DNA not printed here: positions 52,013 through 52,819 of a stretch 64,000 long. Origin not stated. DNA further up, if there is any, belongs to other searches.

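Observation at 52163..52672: Retropepsin-like aspartic protease gene wedged between aceF and lpd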

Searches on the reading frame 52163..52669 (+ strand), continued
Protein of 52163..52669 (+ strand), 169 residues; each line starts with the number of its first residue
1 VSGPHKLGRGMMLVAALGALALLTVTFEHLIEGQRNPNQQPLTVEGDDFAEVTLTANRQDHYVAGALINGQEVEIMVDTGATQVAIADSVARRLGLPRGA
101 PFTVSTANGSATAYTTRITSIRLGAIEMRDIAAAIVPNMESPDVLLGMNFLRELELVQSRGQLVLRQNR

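Call 27: find_encoding_contigs(protein=P0046, flank=6000, max_places=2)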
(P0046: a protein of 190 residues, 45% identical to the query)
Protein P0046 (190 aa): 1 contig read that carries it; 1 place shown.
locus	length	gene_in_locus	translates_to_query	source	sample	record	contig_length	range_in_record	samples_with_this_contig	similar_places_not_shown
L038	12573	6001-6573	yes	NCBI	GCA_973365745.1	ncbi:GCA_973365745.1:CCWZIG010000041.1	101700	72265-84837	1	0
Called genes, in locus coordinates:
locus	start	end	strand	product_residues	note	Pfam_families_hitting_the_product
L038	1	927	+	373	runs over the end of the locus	PF01734:Patatin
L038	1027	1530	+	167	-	PF01272:GreA_GreB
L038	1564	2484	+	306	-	PF03186:CobD_Cbib, PF17113:AmpE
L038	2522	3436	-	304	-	PF03193:RsgA_GTPase, PF01926:MMR_HSR1 (weak)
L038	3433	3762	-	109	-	PF01329:Pterin_4a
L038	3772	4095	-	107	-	PF13442:Cytochrome_CBB3 (weak)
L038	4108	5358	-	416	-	PF16491:Peptidase_M48_N, PF01435:Peptidase_M48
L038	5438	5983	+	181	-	PF00929:RNase_T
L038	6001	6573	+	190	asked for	PF13650:Asp_protease_2, PF13975:gag-asp_proteas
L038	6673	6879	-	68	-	PF20104:DUF6494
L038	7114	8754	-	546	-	PF00342:PGI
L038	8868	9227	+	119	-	PF03788:LrgA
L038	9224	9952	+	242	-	PF04172:LrgB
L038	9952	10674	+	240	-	PF07264:EI24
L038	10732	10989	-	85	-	PF02597:ThiS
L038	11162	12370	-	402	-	PF02012:BNR (faint), PF15902:Sortilin-Vps10 (faint)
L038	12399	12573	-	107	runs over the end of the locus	PF00578:AhpC-TSA (weak)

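Call 28: find_encoding_contigs(protein=P0029, flank=4000, max_places=1)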
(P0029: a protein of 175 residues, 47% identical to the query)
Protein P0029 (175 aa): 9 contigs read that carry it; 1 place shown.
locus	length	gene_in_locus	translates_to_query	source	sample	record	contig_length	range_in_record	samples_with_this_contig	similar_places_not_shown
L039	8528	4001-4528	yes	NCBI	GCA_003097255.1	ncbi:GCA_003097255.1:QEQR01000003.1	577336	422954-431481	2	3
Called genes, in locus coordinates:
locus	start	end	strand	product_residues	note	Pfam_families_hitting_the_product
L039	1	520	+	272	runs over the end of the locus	PF00149:Metallophos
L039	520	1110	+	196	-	PF05728:UPF0227, PF12697:Abhydrolase_6 (weak)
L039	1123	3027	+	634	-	PF02518:HATPase_c, PF00204:DNA_gyraseB, PF01751:Toprim, PF00986:DNA_gyraseB_C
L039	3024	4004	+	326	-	PF13449:Phytase-like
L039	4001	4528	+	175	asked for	PF13650:Asp_protease_2, PF13975:gag-asp_proteas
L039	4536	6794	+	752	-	PF00521:DNA_topoisoIV, PF03989:DNA_gyraseA_C (faint)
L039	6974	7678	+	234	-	PF03886:ABC_trans_aux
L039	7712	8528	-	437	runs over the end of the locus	PF09335:VTT_dom, PF01569:PAP2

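Call 29: find_encoding_contigs(protein=P0047, flank=4000, max_places=1)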
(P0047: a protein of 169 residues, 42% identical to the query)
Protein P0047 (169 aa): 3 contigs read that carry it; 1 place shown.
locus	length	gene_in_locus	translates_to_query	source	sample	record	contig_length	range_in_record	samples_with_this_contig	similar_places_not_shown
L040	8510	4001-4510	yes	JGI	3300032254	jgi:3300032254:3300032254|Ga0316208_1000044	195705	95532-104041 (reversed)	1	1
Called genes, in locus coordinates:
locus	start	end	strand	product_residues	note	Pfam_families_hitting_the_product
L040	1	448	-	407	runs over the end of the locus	PF25973:BSH_CzcB (weak), PF25989:YknX_C (weak)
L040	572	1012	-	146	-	PF11071:Nuc_deoxyri_tr3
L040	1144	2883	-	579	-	PF03924:CHASE (weak), PF00512:HisKA, PF02518:HATPase_c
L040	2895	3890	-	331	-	PF04392:ABC_sub_bind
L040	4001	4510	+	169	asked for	PF13650:Asp_protease_2, PF13975:gag-asp_proteas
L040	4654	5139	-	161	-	PF07486:Hydrolase_2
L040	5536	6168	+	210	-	-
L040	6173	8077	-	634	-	PF00005:ABC_tran, PF02463:SMC_N (faint), PF13175:AAA_15 (faint), PF13191:AAA_16 (faint), PF13555:AAA_29 (faint), PF12848:ABC_tran_Xtn, PF00005:ABC_tran, PF16326:ABC_tran_CTD, +2 more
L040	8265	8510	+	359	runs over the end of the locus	PF21948:LplA-B_cat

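Call 30: find_encoding_contigs(protein=P0090, flank=4000, max_places=1)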
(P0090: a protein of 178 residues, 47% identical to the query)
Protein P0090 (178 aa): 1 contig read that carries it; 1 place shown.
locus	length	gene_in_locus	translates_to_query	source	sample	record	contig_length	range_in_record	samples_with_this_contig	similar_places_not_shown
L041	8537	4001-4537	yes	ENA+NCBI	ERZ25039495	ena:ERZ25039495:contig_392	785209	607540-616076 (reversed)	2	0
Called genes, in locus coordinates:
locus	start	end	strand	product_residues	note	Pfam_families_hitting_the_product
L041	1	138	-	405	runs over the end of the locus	PF01676:Metalloenzyme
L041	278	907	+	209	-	PF14681:UPRTase, PF00156:Pribosyltran (weak)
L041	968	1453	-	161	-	PF01872:RibD_C (weak)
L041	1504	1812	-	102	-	PF02597:ThiS (weak)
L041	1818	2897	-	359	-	PF14870:PSII_BNR (faint), PF02012:BNR (faint), PF25852:DUF6242_C (faint), PF15899:BNR_6 (faint), PF15902:Sortilin-Vps10 (weak)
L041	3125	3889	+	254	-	PF23441:SDR, PF00106:adh_short, PF01370:Epimerase (weak), PF08659:KR, PF13561:adh_short_C2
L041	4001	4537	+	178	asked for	PF13650:Asp_protease_2, PF13975:gag-asp_proteas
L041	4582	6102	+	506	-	PF02878:PGM_PMM_I, PF02879:PGM_PMM_II, PF02880:PGM_PMM_III, PF00408:PGM_PMM_IV (faint)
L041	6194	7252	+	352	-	PF01263:Aldose_epim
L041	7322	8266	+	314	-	PF12974:Phosphonate-bd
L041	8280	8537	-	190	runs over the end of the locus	PF07811:TadE (weak)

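Call 39: predict_structure(alignment_id=A1)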
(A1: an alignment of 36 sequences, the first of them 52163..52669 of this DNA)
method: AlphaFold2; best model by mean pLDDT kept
length: 169 residues; sequences in the alignment: 36
mean_pLDDT: 92.4   pTM: 0.79
mean pLDDT of the five models: 92.4, 92.3, 91.6, 91.5, 91.2
residues with pLDDT >= 90: 136; 70-90: 26; 50-70: 6; < 50: 1
segments of 3 or more residues with pLDDT < 50: none
pLDDT, mean of each block of 10 residues (from residue 1): 64 93 90 89 95 96 97 95 95 97 90 97 97 93 92 95 95
secondary structure, 60 per line:
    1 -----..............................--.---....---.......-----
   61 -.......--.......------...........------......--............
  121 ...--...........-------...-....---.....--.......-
elements in order: H6-35 E42-45 E49-55 E62-68 E71-77 E84-87 H88-94 E101-106 E109-123 E126-136 E144-146 H148-151 E155-159 E162-168

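Call 42: fold_search(model_id=the predicted structure, library=pdb)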
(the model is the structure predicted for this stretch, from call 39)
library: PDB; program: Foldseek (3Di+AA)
matches with E <= 10: 803; with E <= 0.001: 282
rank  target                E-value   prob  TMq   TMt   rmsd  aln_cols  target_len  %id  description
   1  5c9f_A                1.0e-11  1.00  0.65  0.82   4.5       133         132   25  Crystal structure of a retropepsin-like aspartic protease from Rickettsia conorii (released 2015-10-14)
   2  5c9b_B                1.1e-09  1.00  0.61  0.79   5.4       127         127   22  Crystal structure of a retropepsin-like aspartic protease from Rickettsia conorii (released 2015-10-14)
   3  5c9b_C                1.3e-09  1.00  0.59  0.78   5.5       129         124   22  Crystal structure of a retropepsin-like aspartic protease from Rickettsia conorii (released 2015-10-14)
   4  5c9f_B                1.3e-09  1.00  0.56  0.75   5.8       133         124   23  Crystal structure of a retropepsin-like aspartic protease from Rickettsia conorii (released 2015-10-14)
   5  5c9b_A                1.3e-09  1.00  0.58  0.76   5.5       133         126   22  Crystal structure of a retropepsin-like aspartic protease from Rickettsia conorii (released 2015-10-14)
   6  5c9f_D                1.4e-09  1.00  0.58  0.76   5.1       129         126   23  Crystal structure of a retropepsin-like aspartic protease from Rickettsia conorii (released 2015-10-14)
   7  5c9d_B                6.2e-09  1.00  0.57  0.78   2.4       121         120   26  Crystal structure of a retropepsin-like aspartic protease from Rickettsia conorii (released 2015-10-14)
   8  5c9b_D                1.1e-08  1.00  0.55  0.79   6.4       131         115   21  Crystal structure of a retropepsin-like aspartic protease from Rickettsia conorii (released 2015-10-14)
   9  5c9d_A                1.3e-07  1.00  0.54  0.76   3.4       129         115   23  Crystal structure of a retropepsin-like aspartic protease from Rickettsia conorii (released 2015-10-14)
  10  2fxd_A                2.5e-05  1.00  0.41  0.67   2.6        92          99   20  X-ray crystal structure of HIV-1 protease IRM mutant complexed with atazanavir (BMS-232632) (released 2007-02-20)
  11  9iy9                  2.5e-05  1.00  0.49  0.22   5.9       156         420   15  Crystal structure of a putative endopeptidase from Bacteroides fragilis (released 2025-08-06)
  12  1fmb                  2.6e-05  1.00  0.47  0.73   3.2       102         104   20  EIAV PROTEASE COMPLEXED WITH THE INHIBITOR HBY-793 (released 1996-10-14)
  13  3s8i_A                2.9e-05  1.00  0.45  0.59   2.9        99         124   17  The retroviral-like protease (RVP) domain of human DDI1 (released 2011-07-06)
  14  3d1z_A                3.4e-05  1.00  0.46  0.74   2.5       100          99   21  Crystal structure of HIV-1 mutant I54M and inhibitor DARUNAVIR (released 2008-05-27)
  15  1c6x_A                3.6e-05  1.00  0.43  0.70   2.1        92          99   23  ALTERNATE BINDING SITE FOR THE P1-P3 GROUP OF A CLASS OF POTENT HIV-1 PROTEASE INHIBITORS AS A RESULT OF CONCERTED STR (released 2000-12-28)
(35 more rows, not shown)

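Call 46: search_dna_similar(query=window:52163-52669:+, collection=plasmids, mode=protein, max_evalue=0.001, max_rows=30)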
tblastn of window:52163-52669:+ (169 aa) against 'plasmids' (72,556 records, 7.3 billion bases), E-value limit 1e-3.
Records with a match: 42; places in all: 52; records where one place covers at least 80% of the query: 6.
Best place of each record, by identity: <60% 42.
By first word of the organism name: Marinobacter 4; Sinorhizobium 4; Methylomonas 4; Burkholderia 3; Acidovorax 3; Methylobacterium 2; Phyllobacterium 2; Nitrosococcus 1; Thauera 1; Methylobacter 1; and 17 more.
By predicted mobility (MOB-suite, as given by PLSDB): conjugative 19; non-mobilizable 17; mobilizable 6.
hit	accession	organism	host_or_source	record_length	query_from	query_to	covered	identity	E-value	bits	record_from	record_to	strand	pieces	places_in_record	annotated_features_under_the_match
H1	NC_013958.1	Nitrosococcus halophilus Nc 4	-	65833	27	168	84%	44.8%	1e-28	117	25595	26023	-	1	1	TIGR02281 family clan AA aspartic protease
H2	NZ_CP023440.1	Thauera sp. K11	cell culture,sludge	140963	6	169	97%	36.0%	9e-15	78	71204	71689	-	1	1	TIGR02281 family clan AA aspartic protease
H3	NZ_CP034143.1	Marinobacter sp. NP-4(2019)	pure culture,subseafloor basaltic crust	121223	27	165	82%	38.8%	7e-22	98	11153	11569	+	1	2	TIGR02281 family clan AA aspartic protease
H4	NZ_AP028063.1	Marinobacter shengliensis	-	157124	27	165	82%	38.8%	7e-22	98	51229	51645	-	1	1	TIGR02281 family clan AA aspartic protease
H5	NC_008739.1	Marinobacter nauticus VT8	-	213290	27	165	82%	38.8%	1e-21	97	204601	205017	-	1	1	TIGR02281 family clan AA aspartic protease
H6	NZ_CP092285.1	Marinobacter sp. M3C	-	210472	27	165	76%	39.5%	1e-12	96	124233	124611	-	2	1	none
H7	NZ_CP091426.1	Methylobacter sp. YRD-M1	isolate,wetland soil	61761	30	168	82%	36.4%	1e-14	77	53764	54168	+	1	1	retropepsin-like aspartic protease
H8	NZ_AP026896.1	Aeromonas caviae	Microbe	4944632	39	166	76%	39.5%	2e-14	77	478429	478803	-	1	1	none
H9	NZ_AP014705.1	Methylobacterium aquaticum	-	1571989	33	166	79%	34.5%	8e-4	46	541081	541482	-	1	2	none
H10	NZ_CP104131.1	Sinorhizobium sp. K101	Phaseolus vulgaris,cell ...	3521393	37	167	78%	34.8%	1e-10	66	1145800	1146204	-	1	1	none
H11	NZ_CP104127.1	Sinorhizobium sp. M103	Phaseolus vulgaris,cell ...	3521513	37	167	78%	34.8%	1e-10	66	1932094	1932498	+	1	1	none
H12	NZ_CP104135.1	Sinorhizobium sp. C101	Phaseolus vulgaris,cell ...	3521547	37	167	78%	34.8%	1e-10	66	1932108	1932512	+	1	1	none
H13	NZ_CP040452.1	Halomonas sp. PA16-9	-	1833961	54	165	66%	39.3%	2e-14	77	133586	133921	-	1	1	none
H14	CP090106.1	Sinorhizobium meliloti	Medicago,Cell culture,Plant nodule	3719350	37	160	73%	35.4%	2e-10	65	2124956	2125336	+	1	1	TIGR02281 family clan AA aspartic protease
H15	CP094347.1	[Acidovorax] ebreus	cell culture,soil in South China ...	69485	34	165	78%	32.6%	1e-12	72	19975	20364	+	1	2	retroviral-like aspartic protease family protein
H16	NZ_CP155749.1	Sphingomonas parapaucimobilis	Chinese cabbage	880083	38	165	76%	32.8%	2e-8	59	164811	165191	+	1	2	TIGR02281 family clan AA aspartic protease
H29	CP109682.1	Pseudomonas aeruginosa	Homo sapiens,whole organism,swab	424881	61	165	62%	33.3%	9e-14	75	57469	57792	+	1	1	TIGR02281 family clan AA aspartic protease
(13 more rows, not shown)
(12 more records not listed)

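Call 63: search_protein_families(library=ncbifam, proteins=[P0029, P0065, P0046, P0090, L022:5977-6513:+, L021:5893-6420:+, L024:5866-6381:+, L009:5887-6495:+], max_evalue=0.001)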
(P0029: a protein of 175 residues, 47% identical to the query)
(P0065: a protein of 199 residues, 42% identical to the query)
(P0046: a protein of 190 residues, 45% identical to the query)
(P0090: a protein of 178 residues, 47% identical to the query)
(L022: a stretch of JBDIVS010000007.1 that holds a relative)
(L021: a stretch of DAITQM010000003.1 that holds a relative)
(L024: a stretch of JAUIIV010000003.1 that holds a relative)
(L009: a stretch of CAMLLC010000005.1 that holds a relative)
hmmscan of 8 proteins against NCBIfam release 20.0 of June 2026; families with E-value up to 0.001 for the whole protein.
P0029 (175 aa): 2 families
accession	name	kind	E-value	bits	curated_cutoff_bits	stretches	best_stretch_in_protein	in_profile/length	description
TIGR02281.1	clan_AA_DTGA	subfamily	4.6e-33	114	57.95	1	55-171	1-121/121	TIGR02281 family clan AA aspartic protease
TIGR03698.1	clan_AA_DTGF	subfamily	6.1e-05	23.3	57.35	1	76-159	16-97/107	clan AA aspartic protease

P0065 (199 aa): 2 families
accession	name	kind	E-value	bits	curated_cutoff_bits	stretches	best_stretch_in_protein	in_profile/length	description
TIGR02281.1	clan_AA_DTGA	subfamily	5.9e-29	100.7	57.95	1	74-188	2-120/121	TIGR02281 family clan AA aspartic protease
TIGR03698.1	clan_AA_DTGF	subfamily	4e-05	23.9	57.35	1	94-179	16-99/107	clan AA aspartic protease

P0046 (190 aa): 2 families
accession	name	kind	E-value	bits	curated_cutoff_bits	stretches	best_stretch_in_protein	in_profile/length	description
TIGR02281.1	clan_AA_DTGA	subfamily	1.7e-31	108.9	57.95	1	68-183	1-120/121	TIGR02281 family clan AA aspartic protease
TIGR03698.1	clan_AA_DTGF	subfamily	4.4e-06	27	57.35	1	89-173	16-98/107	clan AA aspartic protease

P0090 (178 aa): 1 family
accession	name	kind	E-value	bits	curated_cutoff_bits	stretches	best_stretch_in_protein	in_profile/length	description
TIGR02281.1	clan_AA_DTGA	subfamily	9e-38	129.2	57.95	1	59-178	2-121/121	TIGR02281 family clan AA aspartic protease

L022:5977-6513:+ (179 aa): 1 family
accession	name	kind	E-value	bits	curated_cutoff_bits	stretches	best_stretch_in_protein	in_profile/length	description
TIGR02281.1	clan_AA_DTGA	subfamily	7e-24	84.3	57.95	1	54-167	2-120/121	TIGR02281 family clan AA aspartic protease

L021:5893-6420:+ (176 aa): 2 families
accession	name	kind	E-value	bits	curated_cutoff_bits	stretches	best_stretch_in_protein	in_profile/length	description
TIGR02281.1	clan_AA_DTGA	subfamily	5.6e-27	94.3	57.95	1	55-168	2-120/121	TIGR02281 family clan AA aspartic protease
TIGR03698.1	clan_AA_DTGF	subfamily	0.00016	21.9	57.35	1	75-159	16-99/107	clan AA aspartic protease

L024:5866-6381:+ (172 aa): 2 families
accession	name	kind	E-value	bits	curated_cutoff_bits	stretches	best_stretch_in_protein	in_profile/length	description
TIGR02281.1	clan_AA_DTGA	subfamily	5.9e-24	84.6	57.95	1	53-166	2-119/121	TIGR02281 family clan AA aspartic protease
TIGR03698.1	clan_AA_DTGF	subfamily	2.3e-08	34.3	57.35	1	68-161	11-102/107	clan AA aspartic protease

L009:5887-6495:+ (203 aa): 2 families
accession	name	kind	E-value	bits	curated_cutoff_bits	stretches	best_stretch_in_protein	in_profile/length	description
TIGR02281.1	clan_AA_DTGA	subfamily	1.1e-26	93.3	57.95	1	82-198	1-121/121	TIGR02281 family clan AA aspartic protease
TIGR03698.1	clan_AA_DTGF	subfamily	0.0001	22.6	57.35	1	103-186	16-98/107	clan AA aspartic protease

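Call 66: find_encoding_contigs(protein=P0001, flank=3000, max_places=3)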
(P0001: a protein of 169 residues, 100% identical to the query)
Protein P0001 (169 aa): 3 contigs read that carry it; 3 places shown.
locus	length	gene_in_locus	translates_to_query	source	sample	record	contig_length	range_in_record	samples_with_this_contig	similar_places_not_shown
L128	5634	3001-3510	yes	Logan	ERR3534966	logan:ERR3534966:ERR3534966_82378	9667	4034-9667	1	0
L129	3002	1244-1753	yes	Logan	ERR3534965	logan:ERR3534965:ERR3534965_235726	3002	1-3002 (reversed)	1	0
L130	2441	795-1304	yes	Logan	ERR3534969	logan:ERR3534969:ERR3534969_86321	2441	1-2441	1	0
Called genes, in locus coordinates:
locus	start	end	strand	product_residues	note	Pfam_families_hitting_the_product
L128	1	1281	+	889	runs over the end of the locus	PF28598:PDH_E1_N, PF00456:Transketolase_N, PF17831:PDH_E1_M, PF22613:Transketolase_C_1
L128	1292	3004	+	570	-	PF00364:Biotin_lipoyl, PF01597:GCV_H (faint), PF25917:BSH_RND (faint), PF25984:BSH_YknX (faint), PF25919:BSH_CusB (faint), PF00364:Biotin_lipoyl, PF02817:E3_binding, PF00198:2-oxoacid_dh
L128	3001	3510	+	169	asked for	PF08284:RVP_2 (weak), PF13650:Asp_protease_2, PF13975:gag-asp_proteas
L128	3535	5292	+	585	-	PF00364:Biotin_lipoyl, PF25917:BSH_RND (faint), PF25984:BSH_YknX (faint), PF01134:GIDA (weak), PF07992:Pyr_redox_2, PF12831:FAD_oxidored, PF00070:Pyr_redox, PF02852:Pyr_redox_dim, +1 more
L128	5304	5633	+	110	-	?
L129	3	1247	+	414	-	?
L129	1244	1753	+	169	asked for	PF08284:RVP_2 (weak), PF13650:Asp_protease_2, PF13975:gag-asp_proteas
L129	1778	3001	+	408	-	?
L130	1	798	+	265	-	?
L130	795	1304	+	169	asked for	PF08284:RVP_2 (weak), PF13650:Asp_protease_2, PF13975:gag-asp_proteas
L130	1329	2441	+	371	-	?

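Call 69: search_protein_families(library=padloc, proteins=[window:52163-52669:+], max_evalue=0.01)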
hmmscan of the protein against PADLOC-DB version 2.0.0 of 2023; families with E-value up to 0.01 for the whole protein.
window:52163-52669:+ (169 aa): 3 families
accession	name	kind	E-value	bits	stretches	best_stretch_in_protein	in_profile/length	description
PDLC04405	PDC-M08B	-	0.00073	17.6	1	74-158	27-116/127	-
PDLC04402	PDC-M08B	-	0.00079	17.5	1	74-163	27-122/128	-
PDLC04403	PDC-M08B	-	0.0099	14.3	0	75-159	1-90/101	-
